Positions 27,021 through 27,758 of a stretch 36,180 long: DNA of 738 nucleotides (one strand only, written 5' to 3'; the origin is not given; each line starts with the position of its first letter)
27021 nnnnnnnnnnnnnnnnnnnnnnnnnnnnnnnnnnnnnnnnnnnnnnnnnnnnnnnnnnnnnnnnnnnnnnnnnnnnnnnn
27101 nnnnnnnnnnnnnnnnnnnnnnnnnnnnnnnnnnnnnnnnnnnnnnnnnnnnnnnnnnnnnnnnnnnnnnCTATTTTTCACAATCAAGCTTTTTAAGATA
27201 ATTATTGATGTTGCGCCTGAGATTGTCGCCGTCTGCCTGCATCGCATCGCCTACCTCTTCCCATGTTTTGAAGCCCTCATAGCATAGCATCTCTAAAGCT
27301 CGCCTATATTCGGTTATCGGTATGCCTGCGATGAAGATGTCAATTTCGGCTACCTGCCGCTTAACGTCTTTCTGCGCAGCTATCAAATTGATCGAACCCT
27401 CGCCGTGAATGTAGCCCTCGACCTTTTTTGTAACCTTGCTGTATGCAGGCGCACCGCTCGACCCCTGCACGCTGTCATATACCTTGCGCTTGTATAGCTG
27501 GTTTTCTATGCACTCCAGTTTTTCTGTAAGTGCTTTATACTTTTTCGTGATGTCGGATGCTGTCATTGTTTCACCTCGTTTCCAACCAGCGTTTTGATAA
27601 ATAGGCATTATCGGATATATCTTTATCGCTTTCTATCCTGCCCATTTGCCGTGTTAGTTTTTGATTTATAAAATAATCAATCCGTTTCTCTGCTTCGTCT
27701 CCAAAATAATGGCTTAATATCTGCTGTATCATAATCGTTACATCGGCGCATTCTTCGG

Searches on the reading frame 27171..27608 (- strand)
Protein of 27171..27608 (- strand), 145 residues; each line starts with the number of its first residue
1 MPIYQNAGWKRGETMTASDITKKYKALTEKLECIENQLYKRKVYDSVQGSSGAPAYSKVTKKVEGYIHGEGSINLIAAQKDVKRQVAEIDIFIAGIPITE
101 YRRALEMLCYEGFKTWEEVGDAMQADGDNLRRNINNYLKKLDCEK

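Call 8: search_protein_families(library=pfam, proteins=[window:27171-27608:-], max_evalue=0.01)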
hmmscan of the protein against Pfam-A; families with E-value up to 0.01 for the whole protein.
window:27171-27608:- (145 aa): 0 families

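Call 9: search_protein_families(library=phrogs, proteins=[window:27171-27608:-], max_evalue=0.001)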
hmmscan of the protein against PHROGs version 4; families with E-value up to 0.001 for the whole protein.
window:27171-27608:- (145 aa): 1 family
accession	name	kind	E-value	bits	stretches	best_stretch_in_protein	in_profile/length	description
phrog_36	-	transcription regulation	1.3e-07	32.5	1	19-142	58-184/220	transcriptional regulator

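Call 12: find_related_loci(query=window:27171-27566:-, collection=viral_contigs, flank=3000)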
Query window:27171-27566:- (131 aa) in viral_contigs; peptide patterns used: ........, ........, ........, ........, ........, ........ (x = any residue, [..] = any of these).
15 stretches matched a pattern, but none encodes a relative of the query by tblastn (E <= 1e-3).

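Call 17: find_encoding_contigs(protein=window:27171-27608:-, flank=4000, max_places=10)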
Protein window:27171-27608:- (145 aa): no gene with exactly this product is on record in the collection.

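Call 18: find_encoding_contigs(protein=window:27171-27566:-, flank=4000, max_places=10)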
Protein window:27171-27566:- (131 aa): no gene with exactly this product is on record in the collection.

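Call 21: find_related_loci(query=window:27171-27566:-, collection=metagenome_contigs, flank=3000)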
Query window:27171-27566:- (131 aa) in metagenome_contigs; peptide patterns used: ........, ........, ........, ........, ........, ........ (x = any residue, [..] = any of these).
213 stretches matched a pattern; 4 encode a relative of the query (tblastn E <= 1e-3); 4 distinct loci.
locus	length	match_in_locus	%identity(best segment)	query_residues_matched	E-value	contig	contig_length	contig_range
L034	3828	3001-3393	99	1-131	1e-87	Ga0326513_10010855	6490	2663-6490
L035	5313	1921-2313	90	1-131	2e-80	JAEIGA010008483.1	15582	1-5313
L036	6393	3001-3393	90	1-131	2e-80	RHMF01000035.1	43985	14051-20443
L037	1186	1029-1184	98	1-52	1e-30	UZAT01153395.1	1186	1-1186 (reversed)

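Call 28: find_homologous_proteins(query=window:27171-27566:-, max_evalue=0.001)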
Query window:27171-27566:- (131 aa): 17 proteins with E <= 0.001 among 21 candidates.
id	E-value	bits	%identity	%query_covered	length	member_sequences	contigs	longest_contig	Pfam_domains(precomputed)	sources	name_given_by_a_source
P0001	6.6e-78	277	96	100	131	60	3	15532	-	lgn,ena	-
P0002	4.2e-75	268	93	100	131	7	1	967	-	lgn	-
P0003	1.9e-71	256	88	100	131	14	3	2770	-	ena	-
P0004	1.2e-68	247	83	100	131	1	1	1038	-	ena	-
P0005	1.5e-67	243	82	100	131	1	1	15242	-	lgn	-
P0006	2.7e-53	197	71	100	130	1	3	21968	-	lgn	-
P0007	5.5e-51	190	69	100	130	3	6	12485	-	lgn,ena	-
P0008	2.8e-50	187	68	100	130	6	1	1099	-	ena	-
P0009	2.9e-50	187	66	100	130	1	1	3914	-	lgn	-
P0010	1.3e-45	172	62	100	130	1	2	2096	-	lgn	-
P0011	7.6e-35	138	50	94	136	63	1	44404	-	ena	-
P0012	3.4e-34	136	50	94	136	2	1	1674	-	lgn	-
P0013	4.6e-34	135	50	94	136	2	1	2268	-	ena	-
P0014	5.5e-34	135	51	94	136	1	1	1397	-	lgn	-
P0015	9.8e-34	134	51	94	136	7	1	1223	-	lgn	-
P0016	1.6e-27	114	49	94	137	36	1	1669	-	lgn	-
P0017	3.1e-27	113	48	94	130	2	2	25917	-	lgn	-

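Call 29: find_encoding_contigs(protein=P0005, flank=3000, max_places=6)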
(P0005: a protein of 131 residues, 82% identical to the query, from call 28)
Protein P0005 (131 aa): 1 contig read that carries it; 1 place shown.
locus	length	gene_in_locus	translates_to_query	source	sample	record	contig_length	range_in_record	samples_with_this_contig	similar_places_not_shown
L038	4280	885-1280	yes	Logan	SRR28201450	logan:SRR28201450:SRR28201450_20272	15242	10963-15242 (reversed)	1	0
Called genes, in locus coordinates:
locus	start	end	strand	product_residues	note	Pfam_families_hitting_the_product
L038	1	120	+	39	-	?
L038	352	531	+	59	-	-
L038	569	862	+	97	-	-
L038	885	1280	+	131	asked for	-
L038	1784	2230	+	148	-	-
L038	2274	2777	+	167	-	-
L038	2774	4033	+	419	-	PF03237:Terminase_6N, PF04466:Terminase_3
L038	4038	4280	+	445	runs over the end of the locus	PF05133:SPP1_portal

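Call 30: find_encoding_contigs(protein=P0006, flank=3000, max_places=6)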
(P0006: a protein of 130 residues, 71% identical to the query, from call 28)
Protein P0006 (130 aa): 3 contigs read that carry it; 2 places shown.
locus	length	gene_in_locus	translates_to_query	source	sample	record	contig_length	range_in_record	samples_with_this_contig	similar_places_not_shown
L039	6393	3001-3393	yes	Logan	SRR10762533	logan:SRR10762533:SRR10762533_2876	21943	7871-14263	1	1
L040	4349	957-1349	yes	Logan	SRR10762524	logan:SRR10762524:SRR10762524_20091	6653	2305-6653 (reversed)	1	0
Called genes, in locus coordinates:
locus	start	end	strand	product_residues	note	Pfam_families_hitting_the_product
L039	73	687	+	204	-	-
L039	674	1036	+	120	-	-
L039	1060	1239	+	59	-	-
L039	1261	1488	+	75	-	-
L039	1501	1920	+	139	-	-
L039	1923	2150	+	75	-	-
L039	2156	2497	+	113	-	-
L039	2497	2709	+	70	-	-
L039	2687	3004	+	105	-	-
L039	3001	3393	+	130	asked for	-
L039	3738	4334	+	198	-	PF02195:ParB_N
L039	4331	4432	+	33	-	-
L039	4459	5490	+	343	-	-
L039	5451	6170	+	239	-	PF02540:NAD_synthase (weak), PF06508:QueC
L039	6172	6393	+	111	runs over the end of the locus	PF01242:PTPS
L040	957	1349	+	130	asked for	-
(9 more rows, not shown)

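Call 31: find_encoding_contigs(protein=P0007, flank=3000, max_places=6)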
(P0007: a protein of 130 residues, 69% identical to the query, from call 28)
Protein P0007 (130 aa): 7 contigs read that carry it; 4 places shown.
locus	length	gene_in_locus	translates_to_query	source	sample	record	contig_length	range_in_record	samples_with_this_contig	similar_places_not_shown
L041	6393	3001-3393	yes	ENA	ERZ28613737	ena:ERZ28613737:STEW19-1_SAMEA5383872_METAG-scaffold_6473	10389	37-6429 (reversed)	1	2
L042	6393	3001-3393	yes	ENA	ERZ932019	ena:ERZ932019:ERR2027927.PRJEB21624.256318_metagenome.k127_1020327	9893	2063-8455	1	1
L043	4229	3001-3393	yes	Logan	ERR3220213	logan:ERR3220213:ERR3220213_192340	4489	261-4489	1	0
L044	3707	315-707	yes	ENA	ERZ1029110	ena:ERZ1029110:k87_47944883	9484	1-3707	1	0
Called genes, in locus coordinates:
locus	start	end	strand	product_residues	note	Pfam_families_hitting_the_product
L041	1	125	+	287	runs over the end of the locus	PF24703:DUF7666, PF01469:Pentapeptide_2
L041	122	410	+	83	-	PF00145:DNA_methylase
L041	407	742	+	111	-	-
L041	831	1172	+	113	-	-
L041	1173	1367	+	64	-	-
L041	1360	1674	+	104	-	-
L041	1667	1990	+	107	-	-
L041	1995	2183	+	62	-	-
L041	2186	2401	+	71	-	-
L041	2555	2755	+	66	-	-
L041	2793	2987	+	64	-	-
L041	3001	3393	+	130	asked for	-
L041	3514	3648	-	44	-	-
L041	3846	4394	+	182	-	PF02195:ParB_N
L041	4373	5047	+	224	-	PF00005:ABC_tran (faint)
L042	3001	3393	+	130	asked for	-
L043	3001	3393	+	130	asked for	-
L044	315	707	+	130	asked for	-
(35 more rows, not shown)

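Call 32: find_encoding_contigs(protein=P0011, flank=3000, max_places=6)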
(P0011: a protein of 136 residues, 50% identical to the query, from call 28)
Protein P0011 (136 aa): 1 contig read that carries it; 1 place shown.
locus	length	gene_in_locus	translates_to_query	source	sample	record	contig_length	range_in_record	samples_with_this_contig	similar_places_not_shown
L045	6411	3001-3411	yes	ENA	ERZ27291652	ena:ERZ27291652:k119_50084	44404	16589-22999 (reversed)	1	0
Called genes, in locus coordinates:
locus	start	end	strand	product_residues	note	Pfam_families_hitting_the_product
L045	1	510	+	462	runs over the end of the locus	PF00176:SNF2-rel_dom, PF00271:Helicase_C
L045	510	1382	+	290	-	PF01555:N6_N4_Mtase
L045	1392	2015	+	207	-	-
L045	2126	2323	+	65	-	-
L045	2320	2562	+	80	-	-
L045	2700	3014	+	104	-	-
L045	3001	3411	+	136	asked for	-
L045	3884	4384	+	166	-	PF02195:ParB_N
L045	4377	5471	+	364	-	PF00145:DNA_methylase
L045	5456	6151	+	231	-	PF08241:Methyltransf_11 (weak), PF08242:Methyltransf_12 (weak), PF13649:Methyltransf_25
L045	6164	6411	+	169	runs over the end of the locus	-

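Call 33: find_encoding_contigs(protein=P0017, flank=3000, max_places=6)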
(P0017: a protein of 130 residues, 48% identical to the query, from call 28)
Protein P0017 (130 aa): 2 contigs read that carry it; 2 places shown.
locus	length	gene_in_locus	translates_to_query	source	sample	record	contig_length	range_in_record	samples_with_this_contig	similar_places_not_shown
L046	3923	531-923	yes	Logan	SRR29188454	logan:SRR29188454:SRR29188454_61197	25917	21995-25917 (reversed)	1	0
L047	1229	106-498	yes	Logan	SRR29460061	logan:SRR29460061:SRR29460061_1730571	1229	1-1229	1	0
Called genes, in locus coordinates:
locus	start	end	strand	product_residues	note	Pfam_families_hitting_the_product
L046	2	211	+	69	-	?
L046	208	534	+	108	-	-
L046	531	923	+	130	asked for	-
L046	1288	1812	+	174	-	PF02195:ParB_N (weak)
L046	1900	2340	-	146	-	PF04266:ASCH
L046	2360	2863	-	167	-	-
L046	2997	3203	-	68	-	PF13443:HTH_26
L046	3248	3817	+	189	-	-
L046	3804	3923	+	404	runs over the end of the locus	PF03237:Terminase_6N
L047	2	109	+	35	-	?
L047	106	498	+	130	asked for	-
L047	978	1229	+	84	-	?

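Call 34: find_encoding_contigs(protein=P0009, flank=3000, max_places=6)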
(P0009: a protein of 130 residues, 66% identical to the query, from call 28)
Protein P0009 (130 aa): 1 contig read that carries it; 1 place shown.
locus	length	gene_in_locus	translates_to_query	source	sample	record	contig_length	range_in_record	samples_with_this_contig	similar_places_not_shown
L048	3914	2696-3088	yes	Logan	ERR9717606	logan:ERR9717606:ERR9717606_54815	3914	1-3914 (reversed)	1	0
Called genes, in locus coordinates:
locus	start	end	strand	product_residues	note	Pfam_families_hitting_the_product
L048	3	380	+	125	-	?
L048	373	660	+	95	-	-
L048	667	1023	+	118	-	-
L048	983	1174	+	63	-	-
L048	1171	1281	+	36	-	-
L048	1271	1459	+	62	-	-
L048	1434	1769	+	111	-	-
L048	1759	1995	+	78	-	-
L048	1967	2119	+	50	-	-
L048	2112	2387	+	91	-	-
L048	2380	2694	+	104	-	-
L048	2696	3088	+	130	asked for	-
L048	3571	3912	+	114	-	?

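Call 35: find_encoding_contigs(protein=P0003, flank=3000, max_places=6)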
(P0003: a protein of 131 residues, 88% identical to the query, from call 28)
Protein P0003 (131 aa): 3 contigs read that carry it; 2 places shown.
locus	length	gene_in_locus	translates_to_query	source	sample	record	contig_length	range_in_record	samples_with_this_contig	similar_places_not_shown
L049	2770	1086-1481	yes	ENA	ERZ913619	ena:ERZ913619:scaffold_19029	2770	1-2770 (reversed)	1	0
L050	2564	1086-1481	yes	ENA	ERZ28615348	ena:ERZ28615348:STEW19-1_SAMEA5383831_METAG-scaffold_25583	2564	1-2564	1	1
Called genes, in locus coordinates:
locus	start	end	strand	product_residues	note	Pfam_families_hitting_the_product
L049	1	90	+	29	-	?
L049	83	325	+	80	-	PF14354:Lar_restr_allev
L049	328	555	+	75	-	-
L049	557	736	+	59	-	-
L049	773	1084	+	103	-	-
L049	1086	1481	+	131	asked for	-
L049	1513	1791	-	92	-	-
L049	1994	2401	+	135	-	-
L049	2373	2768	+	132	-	?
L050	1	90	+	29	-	?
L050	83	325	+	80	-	PF14354:Lar_restr_allev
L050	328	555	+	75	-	-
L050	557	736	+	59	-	-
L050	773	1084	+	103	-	-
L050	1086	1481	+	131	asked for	-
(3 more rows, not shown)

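Call 43: search_protein_families(library=pfam, alignment_id=A5, max_evalue=1)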
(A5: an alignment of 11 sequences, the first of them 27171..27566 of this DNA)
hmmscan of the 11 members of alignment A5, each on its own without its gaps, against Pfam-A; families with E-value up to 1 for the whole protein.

A. member 1, window:27171-27566:- (131 aa): 0 families

B. families by the number of members that match (of 11 scanned): 9 families
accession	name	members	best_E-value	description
PF18458.6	XPB_DRD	2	0.0024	Xeroderma pigmentosum group B helicase damage recognition domain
PF20799.2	PIMT_C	2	0.066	Protein-L-isoaspartyl O-methyltransferase, C-terminal domain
PF04545.22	Sigma70_r4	1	0.01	Sigma-70, region 4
PF12981.12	DUF3865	1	0.014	Domain of Unknown Function with PDB structure (DUF3865)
PF08281.18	Sigma70_r4_2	1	0.014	Sigma-70, region 4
PF04293.20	SpoVR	1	0.07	SpoVR like protein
PF18602.6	Rap1a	1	0.11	Rap1a immunity proteins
PF24064.2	HTH_NPRL3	1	0.13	GATOR1 complex protein NPRL3, C-terminal HTH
PF22567.2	UBA_9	1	0.17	UBA-like domain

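Call 44: search_protein_families(library=ncbifam, alignment_id=A5, max_evalue=1)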
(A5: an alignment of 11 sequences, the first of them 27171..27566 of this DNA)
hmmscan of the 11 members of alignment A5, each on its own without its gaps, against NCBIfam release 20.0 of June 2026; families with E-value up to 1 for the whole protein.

A. member 1, window:27171-27566:- (131 aa): 2 families
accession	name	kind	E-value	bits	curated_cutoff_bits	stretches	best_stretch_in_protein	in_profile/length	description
NF001067.0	PRK00118.1-2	equivalog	0.0066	16.9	156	1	49-128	31-107/110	putative DNA-binding protein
NF010089.0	PRK13574.1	equivalog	0.0086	15.1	527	1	10-111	9-103/421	anthranilate synthase component I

B. families by the number of members that match (of 11 scanned): 13 families
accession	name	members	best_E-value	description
NF010089.0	PRK13574.1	6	0.00061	anthranilate synthase component I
NF043059.1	T4SS_LegC3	2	0.012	Dot/Icm T4SS effector LegC3/PpeA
TIGR02937.1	sigma70-ECF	1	0.0013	sigma-70 family RNA polymerase sigma factor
NF001067.0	PRK00118.1-2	1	0.0066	putative DNA-binding protein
NF006300.0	PRK08487.1-3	1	0.012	DNA polymerase III subunit delta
TIGR02984.1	Sig-70_plancto1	1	0.026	RNA polymerase sigma-70 factor, Planctomycetaceae-specific subfamily 1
TIGR02985.1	Sig70_bacteroi1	1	0.032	RNA polymerase sigma-70 factor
TIGR01636.1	phage_rinA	1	0.033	phage transcriptional regulator, RinA family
NF045758.2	YlxM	1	0.043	YlxM family DNA-binding protein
NF001075.0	PRK00118.2-6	1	0.052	putative DNA-binding protein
NF009781.0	PRK13278.1-6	1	0.085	formate--phosphoribosylaminoimidazolecarboxamide ligase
NF009172.0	PRK12519.1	1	0.095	RNA polymerase sigma factor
NF009098.0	PRK12439.1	1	0.15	NAD(P)H-dependent glycerol-3-phosphate dehydrogenase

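Call 45: search_solved_structures(query=A5, max_evalue=10)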
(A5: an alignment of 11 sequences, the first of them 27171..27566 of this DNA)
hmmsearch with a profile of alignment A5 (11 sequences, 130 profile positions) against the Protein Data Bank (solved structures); distinct sequences matched with E-value up to 10: 11.
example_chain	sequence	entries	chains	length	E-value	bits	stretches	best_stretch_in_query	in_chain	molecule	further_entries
1t98_A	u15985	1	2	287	0.082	16.1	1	63-119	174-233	Chromosome partition protein mukF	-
3euh_A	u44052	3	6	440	0.22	14.7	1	63-119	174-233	Chromosome partition protein mukF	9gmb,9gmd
3rpu_A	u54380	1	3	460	0.25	14.5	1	63-119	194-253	Chromosome partition protein mukF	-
4o5v_A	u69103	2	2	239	0.32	14.1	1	74-122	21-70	Iron-dependent transcription repressor related protein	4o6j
8c0d_A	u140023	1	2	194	0.45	13.7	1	42-113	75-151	E3 UFM1-protein ligase 1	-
5j45_A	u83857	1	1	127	0.45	13.7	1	58-116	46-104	GH13992p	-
9cru_L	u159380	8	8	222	0.51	13.5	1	20-111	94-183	Protein transport protein SEC9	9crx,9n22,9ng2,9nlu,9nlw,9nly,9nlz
5vo5_A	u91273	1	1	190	0.83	12.8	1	58-115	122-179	Coiled-coil and C2 domain-containing protein 1-like,GH13992p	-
7xcn_M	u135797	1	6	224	0.93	12.7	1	18-65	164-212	Trimethylamine methyltransferase corrinoid protein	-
7bkb_B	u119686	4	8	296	1.3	12.2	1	83-129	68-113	CoB--CoM heterodisulfide reductase subunit B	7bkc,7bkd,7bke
8twa_1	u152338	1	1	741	5.6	10.1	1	6-102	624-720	Chromosome transmission fidelity protein 18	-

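Call 55: search_dna_similar(query=window:27171-27566:-, collection=phages, mode=protein, max_evalue=0.001, max_rows=20)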
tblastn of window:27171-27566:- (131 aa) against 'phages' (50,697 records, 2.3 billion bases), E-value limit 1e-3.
No match.

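Call 56: predict_structure(alignment_id=A5)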
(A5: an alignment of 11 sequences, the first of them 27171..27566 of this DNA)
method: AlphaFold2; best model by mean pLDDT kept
length: 131 residues; sequences in the alignment: 11
mean_pLDDT: 79.6   pTM: 0.60
mean pLDDT of the five models: 79.6, 76.0, 72.4, 72.1, 70.6
residues with pLDDT >= 90: 0; 70-90: 115; 50-70: 14; < 50: 2
segments of 3 or more residues with pLDDT < 50: none
pLDDT, mean of each block of 10 residues (from residue 1): 79 86 80 66 69 76 88 86 85 82 84 84 74 45
secondary structure, 60 per line:
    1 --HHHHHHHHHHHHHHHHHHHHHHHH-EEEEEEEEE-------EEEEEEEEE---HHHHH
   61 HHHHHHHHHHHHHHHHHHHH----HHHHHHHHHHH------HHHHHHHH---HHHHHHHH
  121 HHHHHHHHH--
elements in order: H3-26 E28-36 E44-52 H56-80 H85-95 H102-109 H113-129

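Call 60: fold_search(model_id=the predicted structure, library=pdb)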
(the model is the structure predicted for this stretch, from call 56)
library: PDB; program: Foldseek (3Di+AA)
matches with E <= 10: 164; with E <= 0.001: 0
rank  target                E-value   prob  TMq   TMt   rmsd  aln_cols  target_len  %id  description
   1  5knb_G                1.0e-01  0.21  0.21  0.19  18.9       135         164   13  Crystal structure of the 2 ADP-bound V1 complex (released 2016-11-02)
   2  9uko_F                9.4e-01  0.47  0.40  0.17   4.2        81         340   18  CryoEM structure of the T.thermophilus transcription initiation complex bound to Ap4A-C, -1 dA in the template DNA str (released 2025-10-22)
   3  3vr6_G                9.4e-01  0.06  0.21  0.18  19.1       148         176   11  Crystal structure of AMP-PNP bound Enterococcus hirae V1-ATPase [bV1] (released 2013-01-16)
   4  9e5c_1n               1.1e+00  0.23  0.36  0.12  13.6       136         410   15  Cryo-EM structure of 96 nm repeat of microtubule doublet from T. brucei flagellum (released 2025-03-12)
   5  5knc_G                1.2e+00  0.15  0.35  0.25  20.3       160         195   12  Crystal structure of the 3 ADP-bound V1 complex (released 2016-11-02)
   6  7eb2_D                1.3e+00  0.08  0.24  0.08  17.0       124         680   14  Cryo-EM structure of human GABA(B) receptor-Gi protein complex (released 2021-05-05)
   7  5iy6_Q                1.4e+00  0.38  0.30  0.22   3.0        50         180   26  Human holo-PIC in the closed state (released 2016-05-18)
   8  5urw_1A               1.5e+00  0.08  0.19  0.18  16.0       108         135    9  Structure of the extended type VI secretion system sheath in Myxococcus xanthus (released 2017-05-10)
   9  6olk_B                1.6e+00  0.08  0.19  0.08  19.1        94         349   13  CryoEM structure of PilT4 from Geobacter metallireducens without adding nucleotide: C3ocococ conformation (released 2019-11-20)
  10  3vr4_G                1.6e+00  0.07  0.23  0.18  18.0       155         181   10  Crystal structure of Enterococcus hirae V1-ATPase [eV1] (released 2013-01-16)
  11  3j46_y                1.6e+00  0.04  0.20  0.08  21.8       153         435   11  Structure of the SecY protein translocation channel in action (released 2013-10-23)
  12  6lts_F                1.9e+00  0.30  0.38  0.17   4.3        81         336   18  Crystal structure of Thermus thermophilus transcription initiation complex comprising a truncated sigma finger (released 2020-03-11)
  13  21kl_B                2.0e+00  0.23  0.41  0.25   6.2       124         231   11  Cryo-EM structure of TasH-pre-tigRNA-dsDNA complex (released 2026-03-11)
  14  6pfv_A                2.2e+00  0.57  0.27  0.16   1.3        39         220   20  Structure of S. venezuelae RisG-WhiG-c-di-GMP complex: orthorhombic crystal form (released 2019-11-13)
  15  6dxo_A                2.2e+00  0.20  0.33  0.31   7.4        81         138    9  1.8 A structure of RsbN-BldN complex. (released 2018-07-11)
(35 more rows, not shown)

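Call 61: fold_search(model_id=the predicted structure, library=viral)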
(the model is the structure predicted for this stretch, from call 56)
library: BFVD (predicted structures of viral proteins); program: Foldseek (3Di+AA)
matches with E <= 10: 559; with E <= 0.001: 4
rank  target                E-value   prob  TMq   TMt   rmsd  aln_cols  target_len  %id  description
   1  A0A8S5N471            3.4e-06  1.00  0.38  0.29  14.1       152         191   22  Uncharacterized protein [Myoviridae sp. ctTOm1]
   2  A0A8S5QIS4            3.0e-05  1.00  0.66  0.63  10.9       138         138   18  Sigma70 [Siphoviridae sp. ctNs77]
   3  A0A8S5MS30            4.1e-05  1.00  0.35  0.39  13.3       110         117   29  Nucleoprotein [Myoviridae sp. ctbWL16]
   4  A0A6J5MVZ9            4.4e-04  1.00  0.34  0.09  18.8       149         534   11  Uncharacterized protein [uncultured Caudovirales phage]
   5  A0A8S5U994            5.3e-03  0.99  0.37  0.25  10.1       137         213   20  Uncharacterized protein [Myoviridae sp. ct9Uc11]
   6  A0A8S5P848            6.8e-03  0.91  0.31  0.27  12.5       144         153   11  Uncharacterized protein [Siphoviridae sp. ctrvp54]
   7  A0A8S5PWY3            7.7e-03  1.00  0.55  0.56  10.2       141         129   18  Transcriptional regulator [Siphoviridae sp. ctPsO101]
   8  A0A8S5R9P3            1.4e-02  1.00  0.58  0.56   8.4       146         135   11  Proline/betaine transporter, CYTOPLASMIC, COILED-COIL, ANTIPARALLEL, TWO-STRANDED [Siphoviridae sp. ctkfT29]
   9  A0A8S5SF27            1.4e-02  0.98  0.42  0.43   5.6       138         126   14  RNA polymerase sigma-70 region 4 domain-containing protein [Caudovirales sp. ctrNG92]
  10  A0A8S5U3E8            1.5e-02  1.00  0.59  0.62   4.0       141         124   13  Sigma70 [Myoviridae sp. ctBtV12]
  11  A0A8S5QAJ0            1.9e-02  0.95  0.41  0.39  10.9       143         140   11  DUF1492 domain-containing protein [Siphoviridae sp. ctu9a31]
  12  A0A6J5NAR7            1.9e-02  0.69  0.28  0.18  18.4       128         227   12  Uncharacterized protein [uncultured Caudovirales phage]
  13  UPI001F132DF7         2.4e-02  0.89  0.21  0.33   8.2        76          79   17  (no name look-up for this kind of identifier)
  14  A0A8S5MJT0            2.6e-02  0.90  0.40  0.31  10.0       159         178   12  DUF1492 domain-containing protein [Siphoviridae sp. ctMM521]
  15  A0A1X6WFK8            3.0e-02  0.72  0.27  0.09  13.7       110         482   18  (no name in the UniProt tables at hand)
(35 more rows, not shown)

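Call 66: find_encoding_contigs(protein=P0016, flank=3000, max_places=6)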
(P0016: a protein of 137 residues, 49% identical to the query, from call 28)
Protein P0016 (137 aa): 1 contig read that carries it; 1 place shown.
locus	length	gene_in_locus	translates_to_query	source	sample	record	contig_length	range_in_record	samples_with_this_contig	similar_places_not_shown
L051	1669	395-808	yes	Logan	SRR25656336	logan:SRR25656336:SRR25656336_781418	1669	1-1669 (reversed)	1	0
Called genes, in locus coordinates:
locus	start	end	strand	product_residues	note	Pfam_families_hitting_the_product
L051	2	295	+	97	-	?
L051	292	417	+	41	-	-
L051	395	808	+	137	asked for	-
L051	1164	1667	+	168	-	?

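Call 67: find_encoding_contigs(protein=P0010, flank=3000, max_places=6)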
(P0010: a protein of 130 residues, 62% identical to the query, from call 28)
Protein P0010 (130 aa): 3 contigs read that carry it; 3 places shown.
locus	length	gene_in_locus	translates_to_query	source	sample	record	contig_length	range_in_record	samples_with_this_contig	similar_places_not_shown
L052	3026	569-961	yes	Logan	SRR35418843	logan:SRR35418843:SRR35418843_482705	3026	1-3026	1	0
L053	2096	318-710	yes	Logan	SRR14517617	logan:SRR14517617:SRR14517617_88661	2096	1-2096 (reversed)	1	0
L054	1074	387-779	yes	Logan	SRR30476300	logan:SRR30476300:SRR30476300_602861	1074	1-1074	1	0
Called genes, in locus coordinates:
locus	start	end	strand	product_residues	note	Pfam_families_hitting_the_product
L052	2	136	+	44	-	?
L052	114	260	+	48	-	-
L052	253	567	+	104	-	-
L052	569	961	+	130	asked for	-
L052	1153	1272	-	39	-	-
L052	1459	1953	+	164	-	-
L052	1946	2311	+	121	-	-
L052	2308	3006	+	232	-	PF01844:HNH (weak), PF13671:AAA_33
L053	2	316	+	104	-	?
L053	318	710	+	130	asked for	-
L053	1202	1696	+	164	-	-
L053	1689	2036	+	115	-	-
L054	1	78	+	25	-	?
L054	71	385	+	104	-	-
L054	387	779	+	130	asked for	-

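Call 101: search_protein_representatives(alignment_id=A5)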
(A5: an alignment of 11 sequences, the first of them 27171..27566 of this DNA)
Query: 11 sequences, 130 profile positions. Proteins with E-value up to 0.001 (for the whole library): 252; up to 1e-10: 23; up to 1e-30: 4. The best 150 are listed.
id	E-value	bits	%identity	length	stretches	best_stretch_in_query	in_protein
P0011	2.1e-61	221.8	-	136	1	1-129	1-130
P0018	2.4e-41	156.9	-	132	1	1-128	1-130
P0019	1.0e-38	148.4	-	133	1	1-127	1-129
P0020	1.4e-36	141.5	-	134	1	1-128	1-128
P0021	1.5e-26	109.1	-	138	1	1-124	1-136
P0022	4.8e-25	104.2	-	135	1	1-126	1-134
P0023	3.0e-22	95.2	-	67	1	1-55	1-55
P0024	1.0e-21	93.5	-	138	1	1-124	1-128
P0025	2.1e-21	92.4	-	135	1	1-125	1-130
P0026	1.4e-19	86.5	-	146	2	1-102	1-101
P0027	2.1e-18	82.7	-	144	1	1-125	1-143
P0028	4.9e-18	81.5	-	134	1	1-125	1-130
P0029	1.4e-16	76.8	-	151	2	1-110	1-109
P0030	5.9e-15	71.6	-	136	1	1-125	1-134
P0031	2.5e-14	69.5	-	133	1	2-125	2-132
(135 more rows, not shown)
